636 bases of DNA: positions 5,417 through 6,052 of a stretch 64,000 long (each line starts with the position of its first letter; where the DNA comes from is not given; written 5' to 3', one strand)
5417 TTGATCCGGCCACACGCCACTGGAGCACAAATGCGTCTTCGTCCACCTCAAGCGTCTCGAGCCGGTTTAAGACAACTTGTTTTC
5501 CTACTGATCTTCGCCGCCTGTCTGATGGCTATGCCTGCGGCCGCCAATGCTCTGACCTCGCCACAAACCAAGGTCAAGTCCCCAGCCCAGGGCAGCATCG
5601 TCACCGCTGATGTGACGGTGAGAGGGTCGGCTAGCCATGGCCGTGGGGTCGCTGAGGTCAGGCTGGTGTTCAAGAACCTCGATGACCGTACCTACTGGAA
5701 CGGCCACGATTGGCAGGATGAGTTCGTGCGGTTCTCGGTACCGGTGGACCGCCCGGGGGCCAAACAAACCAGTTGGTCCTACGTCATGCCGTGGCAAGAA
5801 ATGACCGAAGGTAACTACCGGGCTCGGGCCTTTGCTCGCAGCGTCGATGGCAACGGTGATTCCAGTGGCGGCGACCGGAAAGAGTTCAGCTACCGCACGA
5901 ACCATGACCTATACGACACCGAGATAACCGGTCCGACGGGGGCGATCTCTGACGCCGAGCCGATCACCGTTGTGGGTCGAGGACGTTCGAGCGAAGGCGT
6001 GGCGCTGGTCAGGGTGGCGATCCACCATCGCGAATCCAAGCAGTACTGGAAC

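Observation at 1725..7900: One Ig-like module is shared by both kinase ectodomains and, in duplicate, by the secreted GH26-like hydrolase encoded between them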

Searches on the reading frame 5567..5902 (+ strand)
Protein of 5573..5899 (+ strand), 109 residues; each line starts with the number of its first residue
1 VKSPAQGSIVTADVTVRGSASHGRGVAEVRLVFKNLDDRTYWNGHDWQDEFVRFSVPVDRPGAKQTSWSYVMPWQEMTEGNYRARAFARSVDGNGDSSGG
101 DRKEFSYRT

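Call 4: search_protein_families(library=pfam, proteins=[window:5573-5899:+], max_evalue=10)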
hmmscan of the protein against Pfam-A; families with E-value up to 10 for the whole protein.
seq(109 aa): 2 families
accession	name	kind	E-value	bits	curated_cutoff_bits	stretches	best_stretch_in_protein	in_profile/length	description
PF17957.7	Big_7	-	0.0004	21.4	24.1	1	2-33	6-39/70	Bacterial Ig domain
PF10648.15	Gmad2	-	0.0012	19.6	25.7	1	1-67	4-72/86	Immunoglobulin-like domain of bacterial spore germination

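Call 9: find_homologous_proteins(query=A1, max_evalue=0.001)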
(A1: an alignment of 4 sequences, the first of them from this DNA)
Query A1 (4 sequences): 556 candidates shared short words with the query, none scored E <= 0.001.

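Call 16: search_protein_representatives(alignment_id=A1)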
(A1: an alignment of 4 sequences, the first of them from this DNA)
Query: 4 sequences, 111 profile positions. Proteins with E-value up to 0.001 (for the whole library): 1318; up to 1e-10: 479; up to 1e-30: 42. The best 150 are listed.
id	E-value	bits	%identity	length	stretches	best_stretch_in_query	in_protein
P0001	3.1e-115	394.3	-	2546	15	21-103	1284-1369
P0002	4.5e-89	310.1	-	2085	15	16-102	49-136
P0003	4.4e-62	223.2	-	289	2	2-110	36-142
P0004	4.5e-62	223.2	-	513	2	2-110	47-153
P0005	1.1e-59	215.5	-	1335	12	15-109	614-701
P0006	8.1e-58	209.5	-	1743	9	2-91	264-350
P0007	1.4e-57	208.7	-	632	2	2-110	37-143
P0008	2.2e-56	204.9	-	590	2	2-110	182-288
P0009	8.3e-56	203.0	-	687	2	2-110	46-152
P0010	3.1e-55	201.2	-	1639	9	4-91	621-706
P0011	4.2e-51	187.8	-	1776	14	2-98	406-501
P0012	1.8e-47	176.2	-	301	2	2-110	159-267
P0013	3.7e-47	175.1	-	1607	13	5-97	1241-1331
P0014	7.9e-44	164.4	-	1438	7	2-100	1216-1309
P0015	2.5e-43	162.8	-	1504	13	2-97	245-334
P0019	2.5e-42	159.6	-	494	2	3-101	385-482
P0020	4.4e-42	158.8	-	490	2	2-102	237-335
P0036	1.1e-32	128.5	-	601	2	13-97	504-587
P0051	1.1e-27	112.4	-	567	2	4-109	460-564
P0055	3.9e-27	110.7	-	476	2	1-102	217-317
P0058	6.1e-27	110.0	-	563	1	2-106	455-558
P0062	2.9e-26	107.9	-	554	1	1-109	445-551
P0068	9.7e-26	106.2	-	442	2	2-102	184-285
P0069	9.9e-26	106.2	-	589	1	2-110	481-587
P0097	3.7e-23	97.9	-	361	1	3-106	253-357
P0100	4.3e-23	97.7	-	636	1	2-109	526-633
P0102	5.2e-23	97.4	-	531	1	2-102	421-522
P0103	6.2e-23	97.2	-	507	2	2-102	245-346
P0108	1.8e-22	95.7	-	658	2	5-102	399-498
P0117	1.5e-21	92.7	-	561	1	2-109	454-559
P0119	2.1e-21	92.2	-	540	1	1-110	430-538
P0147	8.0e-20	87.1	-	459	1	2-110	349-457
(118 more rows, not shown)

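Call 26: predict_structure(alignment_id=A2)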
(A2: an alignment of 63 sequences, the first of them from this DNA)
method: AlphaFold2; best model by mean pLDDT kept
length: 112 residues; sequences in the alignment: 63
mean_pLDDT: 96.5   pTM: 0.87
mean pLDDT of the five models: 96.5, 96.3, 96.2, 96.1, 95.9
residues with pLDDT >= 90: 106; 70-90: 4; 50-70: 2; < 50: 0
segments of 3 or more residues with pLDDT < 50: none
pLDDT, mean of each block of 10 residues (from residue 1): 97 98 97 98 98 98 98 98 98 89 93 90
secondary structure, 60 per line:
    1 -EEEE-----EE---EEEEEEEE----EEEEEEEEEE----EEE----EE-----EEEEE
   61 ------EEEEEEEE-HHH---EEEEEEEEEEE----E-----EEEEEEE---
elements in order: E2-5 E16-23 E28-37 E42-44 E56-60 E67-74 E82-92 E103-109

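Call 28: search_protein_families(library=pfam, alignment_id=A3, max_evalue=0.00001)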
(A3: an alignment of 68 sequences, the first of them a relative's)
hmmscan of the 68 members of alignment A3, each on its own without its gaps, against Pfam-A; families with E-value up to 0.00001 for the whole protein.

A. member 1, P0097 (361 aa): 0 families

B. families by the number of members that match (of 68 scanned): 48 families (the first 25 are shown)
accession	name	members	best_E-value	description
PF17957.7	Big_7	42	6.7e-32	Bacterial Ig domain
PF19077.6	Big_13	19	8.5e-46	Bacterial Ig-like domain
PF00069.31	Pkinase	11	1.9e-44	Protein kinase domain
PF07714.23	PK_Tyr_Ser-Thr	11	1e-24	Protein tyrosine and serine/threonine kinase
PF13750.12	Big_3_3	6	2.1e-35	Bacterial Ig-like domain (group 3)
PF12245.14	Big_3_2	6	8.6e-28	Bacterial Ig-like domain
PF07495.19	Y_Y_Y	6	3e-16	Y_Y_Y domain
PF15418.12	DUF4625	6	1.2e-12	Domain of unknown function (DUF4625)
PF00722.28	Glyco_hydro_16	5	1.1e-49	Glycosyl hydrolases family 16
PF10648.15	Gmad2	5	2.8e-08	Immunoglobulin-like domain of bacterial spore germination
PF13754.12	Big_3_4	4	5.2e-16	Domain of unknown function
PF13472.12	Lipase_GDSL_2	4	4e-15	GDSL-like Lipase/Acylhydrolase family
PF24421.1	Ig_J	4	1e-11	Tip attachment protein J, Ig-like domain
PF17164.10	DUF5122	4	1.4e-08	Domain of unknown function (DUF5122) beta-propeller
PF03935.22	SKN1_KRE6_Sbg1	3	3.4e-25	Beta-glucan synthesis-associated protein SKN1/KRE6/Sbg1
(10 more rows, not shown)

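Call 29: fold_search(model_id=the predicted structure, library=pdb)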
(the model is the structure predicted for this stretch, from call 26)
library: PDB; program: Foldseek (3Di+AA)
matches with E <= 10: 1917; with E <= 0.001: 19
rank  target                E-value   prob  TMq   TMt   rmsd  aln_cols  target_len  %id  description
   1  6y0k                  1.7e-05  1.00  0.64  0.22   3.8       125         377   17  Sulfite oxidase from Thermus thermophilus with coordinated phosphate (released 2020-08-05)
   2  3hbq                  1.8e-05  1.00  0.63  0.21   4.2       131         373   18  Structure of recombinant Chicken Liver Sulfite Oxidase mutant Cys 185 Ala (released 2010-04-14)
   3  1sox_B                1.9e-05  1.00  0.64  0.18   4.0       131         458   18  SULFITE OXIDASE FROM CHICKEN LIVER (released 1998-04-29)
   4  3hc2                  2.0e-05  1.00  0.63  0.21   4.2       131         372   18  Crystal Structure of chicken sulfite oxidase mutant Tyr 322 Phe (released 2010-06-16)
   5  1sox_A                2.4e-05  1.00  0.64  0.18   4.0       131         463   18  SULFITE OXIDASE FROM CHICKEN LIVER (released 1998-04-29)
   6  3hbp                  2.8e-05  1.00  0.63  0.21   4.1       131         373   17  The crystal structure of C185S mutant of recombinant sulfite oxidase with bound substrate, sulfite, at the active site (released 2010-04-14)
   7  2a9d_B                3.0e-05  1.00  0.64  0.22   3.9       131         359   18  Crystal structure of recombinant chicken sulfite oxidase with Arg at residue 161 (released 2005-08-02)
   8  2a9d_A                3.1e-05  1.00  0.63  0.22   4.2       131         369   18  Crystal structure of recombinant chicken sulfite oxidase with Arg at residue 161 (released 2005-08-02)
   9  3r18                  3.1e-05  1.00  0.64  0.22   4.0       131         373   18  Chicken sulfite oxidase double mutant with altered activity and substrate affinity (released 2012-02-08)
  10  2a99                  4.5e-05  1.00  0.63  0.21   4.2       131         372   18  Crystal structure of recombinant chicken sulfite oxidase at resting state (released 2005-08-02)
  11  2a9a_A                4.5e-05  1.00  0.58  0.21   4.4       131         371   20  Crystal structure of recombinant chicken sulfite oxidase with the bound product, sulfate, at the active site (released 2005-08-02)
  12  3r19                  5.9e-05  1.00  0.56  0.20   4.6       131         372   18  Chicken sulfite oxidase triple mutant with altered activity and substrate affinity (released 2012-02-08)
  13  3hbg                  6.2e-05  1.00  0.63  0.23   4.1       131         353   17  Structure of recombinant Chicken Liver Sulfite Oxidase mutant C185S (released 2010-04-14)
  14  2a9b                  6.2e-05  1.00  0.63  0.21   4.2       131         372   18  Crystal structure of R138Q mutant of recombinant sulfite oxidase at resting state (released 2005-08-02)
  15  2a9a_B                6.5e-05  1.00  0.63  0.22   4.0       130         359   18  Crystal structure of recombinant chicken sulfite oxidase with the bound product, sulfate, at the active site (released 2005-08-02)
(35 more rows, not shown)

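Call 31: search_protein_families(library=pfam, alignment_id=A2, max_evalue=0.01)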
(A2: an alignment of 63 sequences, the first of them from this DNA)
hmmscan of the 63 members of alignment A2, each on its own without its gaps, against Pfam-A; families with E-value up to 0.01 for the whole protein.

A. member 1, seq(112 aa): 2 families
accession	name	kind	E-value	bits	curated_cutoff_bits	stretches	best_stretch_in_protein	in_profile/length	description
PF17957.7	Big_7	-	0.00024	22.1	24.1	1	3-35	5-39/70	Bacterial Ig domain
PF10648.15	Gmad2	-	0.00043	21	25.7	1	2-69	3-72/86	Immunoglobulin-like domain of bacterial spore germination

B. families by the number of members that match (of 63 scanned): 15 families
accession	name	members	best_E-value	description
PF17957.7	Big_7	47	4.1e-09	Bacterial Ig domain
PF10648.15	Gmad2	13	6.3e-05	Immunoglobulin-like domain of bacterial spore germination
PF19077.6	Big_13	8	4.2e-06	Bacterial Ig-like domain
PF12245.14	Big_3_2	3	0.0003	Bacterial Ig-like domain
PF20009.4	GEVED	2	0.004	GEVED domain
PF17962.7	bMG6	1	2.5e-06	Bacterial macroglobulin domain 6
PF09136.16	Glucodextran_B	1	2.2e-05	Glucodextranase, domain B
PF13584.12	BatD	1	0.0014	BatD DUF11 like domain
PF10708.14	DUF2510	1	0.0015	Protein of unknown function (DUF2510)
PF10633.15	NPCBM_assoc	1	0.0023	NPCBM-associated, NEW3 domain of alpha-galactosidase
PF14686.12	fn3_3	1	0.0035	Polysaccharide lyase family 4, domain II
PF07495.19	Y_Y_Y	1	0.0041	Y_Y_Y domain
PF24421.1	Ig_J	1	0.0091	Tip attachment protein J, Ig-like domain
PF12690.13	BsuPI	1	0.0095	Intracellular proteinase inhibitor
PF10697.14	DUF2502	1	0.0096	Protein of unknown function (DUF2502)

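Call 34: find_encoding_contigs(protein=P0004, flank=8000, max_places=4)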
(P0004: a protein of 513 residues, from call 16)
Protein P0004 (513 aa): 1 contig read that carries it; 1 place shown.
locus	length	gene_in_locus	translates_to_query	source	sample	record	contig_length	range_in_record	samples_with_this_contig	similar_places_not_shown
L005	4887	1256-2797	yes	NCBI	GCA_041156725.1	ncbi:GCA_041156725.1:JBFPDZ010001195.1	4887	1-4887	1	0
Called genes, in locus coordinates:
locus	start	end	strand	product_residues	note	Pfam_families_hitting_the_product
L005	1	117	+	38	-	?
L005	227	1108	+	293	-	-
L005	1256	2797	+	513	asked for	PF10648:Gmad2 (faint)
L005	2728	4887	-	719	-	?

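Call 35: find_encoding_contigs(protein=P0058, flank=8000, max_places=4)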
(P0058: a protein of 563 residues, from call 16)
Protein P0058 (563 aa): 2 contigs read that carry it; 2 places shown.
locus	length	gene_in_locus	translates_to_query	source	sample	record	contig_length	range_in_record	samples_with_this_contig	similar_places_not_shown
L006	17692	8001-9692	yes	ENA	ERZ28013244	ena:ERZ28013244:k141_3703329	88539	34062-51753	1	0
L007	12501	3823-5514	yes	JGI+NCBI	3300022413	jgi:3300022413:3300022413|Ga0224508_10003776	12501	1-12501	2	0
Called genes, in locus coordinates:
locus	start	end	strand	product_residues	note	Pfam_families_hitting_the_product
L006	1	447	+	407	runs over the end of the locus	PF07690:MFS_1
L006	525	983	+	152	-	PF10604:Polyketide_cyc2, PF03364:Polyketide_cyc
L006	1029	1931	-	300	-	PF00296:Bac_luciferase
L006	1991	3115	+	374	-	PF01073:3Beta_HSD (weak), PF01370:Epimerase, PF07993:NAD_binding_4 (faint), PF16363:GDP_Man_Dehyd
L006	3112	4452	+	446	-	PF03721:UDPG_MGDP_dh_N, PF00984:UDPG_MGDP_dh, PF03720:UDPG_MGDP_dh_C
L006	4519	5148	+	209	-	PF00440:TetR_N, PF13305:TetR_C_33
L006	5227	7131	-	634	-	PF03372:Exo_endo_phos, PF19580:Exo_endo_phos_3 (faint)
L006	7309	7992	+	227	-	PF04542:Sigma70_r2, PF08281:Sigma70_r4_2, PF04545:Sigma70_r4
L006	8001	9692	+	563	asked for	PF00069:Pkinase, PF07714:PK_Tyr_Ser-Thr, PF17667:Pkinase_fungal (weak)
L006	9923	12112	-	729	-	PF20254:DMFA2_C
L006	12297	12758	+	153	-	PF00011:HSP20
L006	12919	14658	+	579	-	PF01979:Amidohydro_1 (faint), PF07969:Amidohydro_3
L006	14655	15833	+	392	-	PF02515:CoA_transf_3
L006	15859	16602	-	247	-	PF05138:PaaA_PaaC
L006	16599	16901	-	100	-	PF06243:PaaB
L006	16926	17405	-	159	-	PF01883:FeS_assembly_P, PF23451:Zn_ribbon_PaaD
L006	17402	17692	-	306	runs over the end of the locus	PF05138:PaaA_PaaC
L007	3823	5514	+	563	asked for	PF00069:Pkinase, PF07714:PK_Tyr_Ser-Thr, PF17667:Pkinase_fungal (weak)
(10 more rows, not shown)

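Call 38: search_protein_families(library=pfam, proteins=[L005:2728-4887:-, L005:227-1108:+, L006:9923-12112:-, L006:5227-7131:-], max_evalue=0.001)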
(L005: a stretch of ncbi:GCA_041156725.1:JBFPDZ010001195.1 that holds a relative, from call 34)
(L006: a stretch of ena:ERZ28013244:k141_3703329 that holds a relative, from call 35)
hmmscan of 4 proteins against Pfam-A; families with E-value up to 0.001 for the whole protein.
L005:2728-4887:- (719 aa): 2 families
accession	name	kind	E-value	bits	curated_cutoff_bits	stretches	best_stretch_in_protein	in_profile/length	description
PF00873.25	ACR_tran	-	5.8e-131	438.5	28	3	25-336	4-313/1021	AcrB/AcrD/AcrF family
PF03176.21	MMPL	-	3.8e-07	29.8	20.5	1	389-540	148-301/333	MMPL family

L005:227-1108:+ (293 aa): 0 families

L006:9923-12112:- (729 aa): 1 family
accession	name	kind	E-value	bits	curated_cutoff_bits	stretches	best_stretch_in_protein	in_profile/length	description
PF20254.3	DMFA2_C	-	1.5e-94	318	27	1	280-705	1-374/374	N,N-dimethylformamidase beta subunit-like, C-terminal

L006:5227-7131:- (634 aa): 2 families
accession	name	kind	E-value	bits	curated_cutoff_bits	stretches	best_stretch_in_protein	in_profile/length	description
PF03372.29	Exo_endo_phos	-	1.1e-11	45.4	24.5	1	327-617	1-225/225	Endonuclease/Exonuclease/phosphatase family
PF19580.5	Exo_endo_phos_3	-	3.6e-07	29.9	27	1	452-590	124-253/311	Endonuclease/Exonuclease/phosphatase family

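Call 42: find_encoding_contigs(protein=P0062, flank=10000, max_places=3)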
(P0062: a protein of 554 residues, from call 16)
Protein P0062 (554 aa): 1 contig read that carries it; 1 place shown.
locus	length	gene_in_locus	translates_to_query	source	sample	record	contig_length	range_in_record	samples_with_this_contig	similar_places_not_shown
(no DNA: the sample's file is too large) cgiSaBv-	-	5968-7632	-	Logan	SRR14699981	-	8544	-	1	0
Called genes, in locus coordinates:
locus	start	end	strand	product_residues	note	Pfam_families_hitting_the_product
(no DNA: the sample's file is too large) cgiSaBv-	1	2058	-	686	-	?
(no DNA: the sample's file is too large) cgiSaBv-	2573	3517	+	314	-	-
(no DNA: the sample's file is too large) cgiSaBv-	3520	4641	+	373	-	-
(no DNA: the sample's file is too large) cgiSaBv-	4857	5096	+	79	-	-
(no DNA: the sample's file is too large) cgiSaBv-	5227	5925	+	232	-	PF04542:Sigma70_r2, PF08281:Sigma70_r4_2, PF04545:Sigma70_r4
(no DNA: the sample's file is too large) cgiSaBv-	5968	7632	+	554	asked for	PF00069:Pkinase, PF07714:PK_Tyr_Ser-Thr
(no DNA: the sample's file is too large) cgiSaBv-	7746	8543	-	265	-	?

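Call 43: find_encoding_contigs(protein=P0069, flank=10000, max_places=3)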
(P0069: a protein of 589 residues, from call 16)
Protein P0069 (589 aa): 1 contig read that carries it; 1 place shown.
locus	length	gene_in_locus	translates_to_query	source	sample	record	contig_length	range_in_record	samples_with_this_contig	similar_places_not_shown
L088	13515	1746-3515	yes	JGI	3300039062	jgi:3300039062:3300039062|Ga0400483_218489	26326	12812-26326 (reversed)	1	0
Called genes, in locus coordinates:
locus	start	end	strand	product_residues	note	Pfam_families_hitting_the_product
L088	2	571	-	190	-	?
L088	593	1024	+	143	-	PF01042:Ribonuc_L-PSP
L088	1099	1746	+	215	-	PF04542:Sigma70_r2, PF08281:Sigma70_r4_2, PF04545:Sigma70_r4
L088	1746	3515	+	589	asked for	PF00069:Pkinase, PF07714:PK_Tyr_Ser-Thr, PF17667:Pkinase_fungal (weak)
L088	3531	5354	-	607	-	-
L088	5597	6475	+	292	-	PF06267:DUF1028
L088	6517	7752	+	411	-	PF01408:GFO_IDH_MocA, PF22725:GFO_IDH_MocA_C3, PF02894:GFO_IDH_MocA_C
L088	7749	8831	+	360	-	PF00296:Bac_luciferase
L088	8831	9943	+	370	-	PF01544:CorA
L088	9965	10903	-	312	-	PF03734:YkuD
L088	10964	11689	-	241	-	PF12840:HTH_20, PF18546:MetOD1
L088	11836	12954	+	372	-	PF01883:FeS_assembly_P, PF10609:ParA, PF13614:AAA_31 (weak), PF00142:Fer4_NifH (faint), PF01656:CbiA, PF09140:MipZ (weak)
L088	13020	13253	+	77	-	PF11305:DUF3107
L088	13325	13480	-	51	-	-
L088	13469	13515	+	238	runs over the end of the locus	PF02374:ArsA_ATPase (faint)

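Call 44: find_encoding_contigs(protein=P0100, flank=10000, max_places=3)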
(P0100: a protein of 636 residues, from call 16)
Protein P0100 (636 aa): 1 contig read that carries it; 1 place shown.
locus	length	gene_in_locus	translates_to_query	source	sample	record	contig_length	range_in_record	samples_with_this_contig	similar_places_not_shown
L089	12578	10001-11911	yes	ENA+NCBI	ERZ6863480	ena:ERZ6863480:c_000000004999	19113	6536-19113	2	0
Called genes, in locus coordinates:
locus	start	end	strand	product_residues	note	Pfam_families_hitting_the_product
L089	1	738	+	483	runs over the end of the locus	PF01425:Amidase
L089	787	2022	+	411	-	PF21294:Polysacc_lyase_14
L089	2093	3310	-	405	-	PF01757:Acyl_transf_3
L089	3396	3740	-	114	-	PF25137:ADH_Fe_C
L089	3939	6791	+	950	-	PF01565:FAD_binding_4, PF02913:FAD-oxidase_C, PF13183:Fer4_8 (weak)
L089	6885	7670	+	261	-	-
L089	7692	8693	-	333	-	-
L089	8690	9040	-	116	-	PF00392:GntR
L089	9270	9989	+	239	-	PF04542:Sigma70_r2, PF04545:Sigma70_r4 (weak), PF08281:Sigma70_r4_2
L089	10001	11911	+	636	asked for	PF00069:Pkinase, PF07714:PK_Tyr_Ser-Thr, PF17667:Pkinase_fungal (weak)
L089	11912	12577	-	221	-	?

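Call 47: find_encoding_contigs(protein=P0008, flank=10000, max_places=3)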
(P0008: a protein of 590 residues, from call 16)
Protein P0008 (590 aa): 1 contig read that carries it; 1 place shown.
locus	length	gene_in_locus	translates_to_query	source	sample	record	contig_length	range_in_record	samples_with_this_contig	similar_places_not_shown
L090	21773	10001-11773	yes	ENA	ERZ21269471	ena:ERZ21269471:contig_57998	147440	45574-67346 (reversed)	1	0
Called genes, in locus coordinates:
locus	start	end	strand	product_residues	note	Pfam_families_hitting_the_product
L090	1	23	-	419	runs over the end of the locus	PF00067:p450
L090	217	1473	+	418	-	PF02771:Acyl-CoA_dh_N, PF02770:Acyl-CoA_dh_M, PF00441:Acyl-CoA_dh_1, PF08028:Acyl-CoA_dh_2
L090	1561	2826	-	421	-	PF02771:Acyl-CoA_dh_N (weak), PF02770:Acyl-CoA_dh_M, PF00441:Acyl-CoA_dh_1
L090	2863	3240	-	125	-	-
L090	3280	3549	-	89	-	-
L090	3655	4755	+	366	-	PF00478:IMPDH (faint), PF03060:NMO, PF01070:FMN_dh (weak)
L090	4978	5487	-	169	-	-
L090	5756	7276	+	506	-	PF02738:MoCoBD_1, PF20256:MoCoBD_2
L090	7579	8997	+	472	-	PF00884:Sulfatase, PF01663:Phosphodiest (faint), PF16347:SGSH_C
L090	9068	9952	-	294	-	PF00441:Acyl-CoA_dh_1 (weak), PF08028:Acyl-CoA_dh_2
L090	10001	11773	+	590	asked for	PF10648:Gmad2 (faint), PF17957:Big_7 (weak)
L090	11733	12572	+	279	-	-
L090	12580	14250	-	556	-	PF00069:Pkinase, PF07714:PK_Tyr_Ser-Thr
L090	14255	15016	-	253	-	PF04542:Sigma70_r2, PF08281:Sigma70_r4_2, PF04545:Sigma70_r4 (faint)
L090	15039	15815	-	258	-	PF12974:Phosphonate-bd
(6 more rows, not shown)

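Call 48: find_encoding_contigs(protein=P0007, flank=10000, max_places=3)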
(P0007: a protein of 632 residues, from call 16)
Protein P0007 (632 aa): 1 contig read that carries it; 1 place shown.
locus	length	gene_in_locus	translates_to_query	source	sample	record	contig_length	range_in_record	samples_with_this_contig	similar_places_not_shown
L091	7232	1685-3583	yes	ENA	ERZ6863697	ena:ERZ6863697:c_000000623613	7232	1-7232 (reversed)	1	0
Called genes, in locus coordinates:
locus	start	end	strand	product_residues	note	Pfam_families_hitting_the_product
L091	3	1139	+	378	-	?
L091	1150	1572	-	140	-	PF14358:DUF4405 (faint)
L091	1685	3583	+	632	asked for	-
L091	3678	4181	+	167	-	-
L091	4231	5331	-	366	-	-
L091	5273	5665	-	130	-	-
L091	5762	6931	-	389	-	PF02668:TauD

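Call 49: find_encoding_contigs(protein=P0051, flank=10000, max_places=3)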
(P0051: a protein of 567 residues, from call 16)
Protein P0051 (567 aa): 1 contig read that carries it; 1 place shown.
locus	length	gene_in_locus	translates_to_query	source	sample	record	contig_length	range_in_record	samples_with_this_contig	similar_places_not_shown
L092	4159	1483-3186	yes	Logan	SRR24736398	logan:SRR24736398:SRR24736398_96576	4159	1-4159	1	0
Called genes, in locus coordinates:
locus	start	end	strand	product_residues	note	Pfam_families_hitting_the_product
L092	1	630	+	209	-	?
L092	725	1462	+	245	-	PF04542:Sigma70_r2, PF08281:Sigma70_r4_2, PF04545:Sigma70_r4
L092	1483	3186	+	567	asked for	PF00069:Pkinase, PF07714:PK_Tyr_Ser-Thr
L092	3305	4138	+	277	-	PF09084:NMT1, PF12974:Phosphonate-bd, PF22384:PBP2_Ca3427_like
